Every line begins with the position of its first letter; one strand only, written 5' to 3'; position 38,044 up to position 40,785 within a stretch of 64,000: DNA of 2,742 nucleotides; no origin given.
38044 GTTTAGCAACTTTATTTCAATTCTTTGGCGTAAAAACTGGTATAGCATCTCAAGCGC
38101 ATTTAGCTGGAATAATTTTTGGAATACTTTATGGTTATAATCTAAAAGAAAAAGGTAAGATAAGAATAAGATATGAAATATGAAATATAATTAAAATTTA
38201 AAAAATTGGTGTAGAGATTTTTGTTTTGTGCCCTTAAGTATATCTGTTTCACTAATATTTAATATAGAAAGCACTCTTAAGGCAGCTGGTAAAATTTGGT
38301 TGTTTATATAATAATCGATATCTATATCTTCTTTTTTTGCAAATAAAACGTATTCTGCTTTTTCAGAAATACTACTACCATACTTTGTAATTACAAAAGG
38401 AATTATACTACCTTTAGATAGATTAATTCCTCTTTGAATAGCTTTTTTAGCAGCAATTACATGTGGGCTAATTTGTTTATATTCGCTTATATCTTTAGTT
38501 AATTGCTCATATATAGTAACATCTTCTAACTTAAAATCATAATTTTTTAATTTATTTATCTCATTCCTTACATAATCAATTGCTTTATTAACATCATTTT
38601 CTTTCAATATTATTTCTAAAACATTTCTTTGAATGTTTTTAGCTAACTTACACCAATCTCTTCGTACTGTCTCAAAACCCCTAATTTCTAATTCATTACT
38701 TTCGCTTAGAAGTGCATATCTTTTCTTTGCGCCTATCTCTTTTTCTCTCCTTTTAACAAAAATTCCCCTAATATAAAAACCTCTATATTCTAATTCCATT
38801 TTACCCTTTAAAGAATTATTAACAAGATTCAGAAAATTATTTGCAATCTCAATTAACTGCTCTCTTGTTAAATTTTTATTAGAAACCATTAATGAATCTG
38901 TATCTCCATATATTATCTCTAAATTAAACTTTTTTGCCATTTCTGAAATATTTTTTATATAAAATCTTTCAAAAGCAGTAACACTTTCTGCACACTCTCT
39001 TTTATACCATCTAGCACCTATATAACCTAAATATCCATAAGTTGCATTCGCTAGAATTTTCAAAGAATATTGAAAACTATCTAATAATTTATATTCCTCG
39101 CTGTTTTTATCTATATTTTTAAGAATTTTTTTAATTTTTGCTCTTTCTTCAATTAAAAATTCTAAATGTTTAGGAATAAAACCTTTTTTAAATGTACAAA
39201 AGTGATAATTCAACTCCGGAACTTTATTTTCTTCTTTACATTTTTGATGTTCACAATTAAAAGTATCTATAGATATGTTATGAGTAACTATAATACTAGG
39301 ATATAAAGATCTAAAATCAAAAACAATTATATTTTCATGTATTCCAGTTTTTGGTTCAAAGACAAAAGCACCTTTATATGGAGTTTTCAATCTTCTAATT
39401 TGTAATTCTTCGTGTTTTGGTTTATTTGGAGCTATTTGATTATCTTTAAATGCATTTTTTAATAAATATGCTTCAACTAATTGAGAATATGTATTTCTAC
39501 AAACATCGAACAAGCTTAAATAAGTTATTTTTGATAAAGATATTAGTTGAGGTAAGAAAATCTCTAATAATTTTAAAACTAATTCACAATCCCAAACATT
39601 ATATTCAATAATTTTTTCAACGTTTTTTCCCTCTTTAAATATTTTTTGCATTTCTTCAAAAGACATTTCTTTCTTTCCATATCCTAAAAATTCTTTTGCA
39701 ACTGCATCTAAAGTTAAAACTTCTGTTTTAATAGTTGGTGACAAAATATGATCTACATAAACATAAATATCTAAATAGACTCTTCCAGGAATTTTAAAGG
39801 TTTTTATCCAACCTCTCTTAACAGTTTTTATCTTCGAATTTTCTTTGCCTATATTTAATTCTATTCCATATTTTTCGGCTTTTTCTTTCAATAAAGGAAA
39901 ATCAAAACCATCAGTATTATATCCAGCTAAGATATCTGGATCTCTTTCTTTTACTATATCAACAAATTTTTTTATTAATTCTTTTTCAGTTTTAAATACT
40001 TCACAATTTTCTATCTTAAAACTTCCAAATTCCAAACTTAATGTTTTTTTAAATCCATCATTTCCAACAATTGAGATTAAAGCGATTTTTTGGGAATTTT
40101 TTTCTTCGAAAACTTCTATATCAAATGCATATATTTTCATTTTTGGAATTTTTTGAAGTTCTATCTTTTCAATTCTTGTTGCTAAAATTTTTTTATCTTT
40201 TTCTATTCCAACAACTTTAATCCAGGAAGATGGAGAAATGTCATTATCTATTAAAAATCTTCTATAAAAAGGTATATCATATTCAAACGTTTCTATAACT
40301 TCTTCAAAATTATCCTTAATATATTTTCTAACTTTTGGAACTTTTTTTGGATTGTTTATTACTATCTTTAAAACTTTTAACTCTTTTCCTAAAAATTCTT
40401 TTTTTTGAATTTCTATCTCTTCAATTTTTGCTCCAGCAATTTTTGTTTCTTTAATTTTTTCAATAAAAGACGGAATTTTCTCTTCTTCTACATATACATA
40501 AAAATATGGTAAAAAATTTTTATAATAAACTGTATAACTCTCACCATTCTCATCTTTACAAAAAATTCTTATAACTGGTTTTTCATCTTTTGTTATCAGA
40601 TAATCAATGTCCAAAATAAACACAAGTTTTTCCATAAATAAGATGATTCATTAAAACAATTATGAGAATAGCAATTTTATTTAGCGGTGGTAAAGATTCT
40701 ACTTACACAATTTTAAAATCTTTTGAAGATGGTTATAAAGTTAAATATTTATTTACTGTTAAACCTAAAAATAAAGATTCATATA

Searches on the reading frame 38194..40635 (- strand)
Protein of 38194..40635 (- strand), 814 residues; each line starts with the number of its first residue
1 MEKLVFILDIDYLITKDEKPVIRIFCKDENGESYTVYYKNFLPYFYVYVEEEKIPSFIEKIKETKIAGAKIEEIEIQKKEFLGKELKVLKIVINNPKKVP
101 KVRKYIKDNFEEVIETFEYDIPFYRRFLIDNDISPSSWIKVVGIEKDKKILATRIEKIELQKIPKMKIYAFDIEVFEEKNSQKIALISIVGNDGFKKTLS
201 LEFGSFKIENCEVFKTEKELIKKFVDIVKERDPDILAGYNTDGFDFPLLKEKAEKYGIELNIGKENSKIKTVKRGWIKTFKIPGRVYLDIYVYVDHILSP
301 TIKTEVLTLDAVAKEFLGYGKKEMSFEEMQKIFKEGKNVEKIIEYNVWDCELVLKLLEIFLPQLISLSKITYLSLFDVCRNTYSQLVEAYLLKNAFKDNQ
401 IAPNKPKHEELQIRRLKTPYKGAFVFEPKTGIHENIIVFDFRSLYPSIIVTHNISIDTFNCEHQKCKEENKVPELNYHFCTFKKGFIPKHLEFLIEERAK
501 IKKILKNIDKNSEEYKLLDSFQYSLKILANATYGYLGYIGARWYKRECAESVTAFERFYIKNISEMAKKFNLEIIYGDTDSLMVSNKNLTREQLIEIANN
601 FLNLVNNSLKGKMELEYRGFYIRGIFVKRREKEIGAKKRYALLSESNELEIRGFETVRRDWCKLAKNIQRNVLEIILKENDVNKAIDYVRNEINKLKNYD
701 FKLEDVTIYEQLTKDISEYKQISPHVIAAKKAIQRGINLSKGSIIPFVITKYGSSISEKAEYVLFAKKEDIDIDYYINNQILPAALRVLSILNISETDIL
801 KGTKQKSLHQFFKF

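Call 78: search_protein_families(library=pfam, proteins=[window:38194-40635:-], max_evalue=0.001)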
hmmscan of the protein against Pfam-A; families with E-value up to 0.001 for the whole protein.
window:38194-40635:- (814 aa): 4 families
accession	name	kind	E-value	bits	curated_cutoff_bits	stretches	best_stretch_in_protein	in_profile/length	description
PF00136.26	DNA_pol_B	-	1.1e-72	245.7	23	1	380-790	8-451/453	DNA polymerase family B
PF03104.25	DNA_pol_B_exo1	-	1e-27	97.5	23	1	115-296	2-230/242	DNA polymerase family B, exonuclease domain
PF10108.15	DNA_pol_B_exo2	-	2.8e-09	37.4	24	1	177-349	4-162/213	Predicted 3'-5' exonuclease related to the exonuclease domain of PolB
PF13482.12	RNase_H_2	-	0.00038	20.9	22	1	171-358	3-162/165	RNase_H superfamily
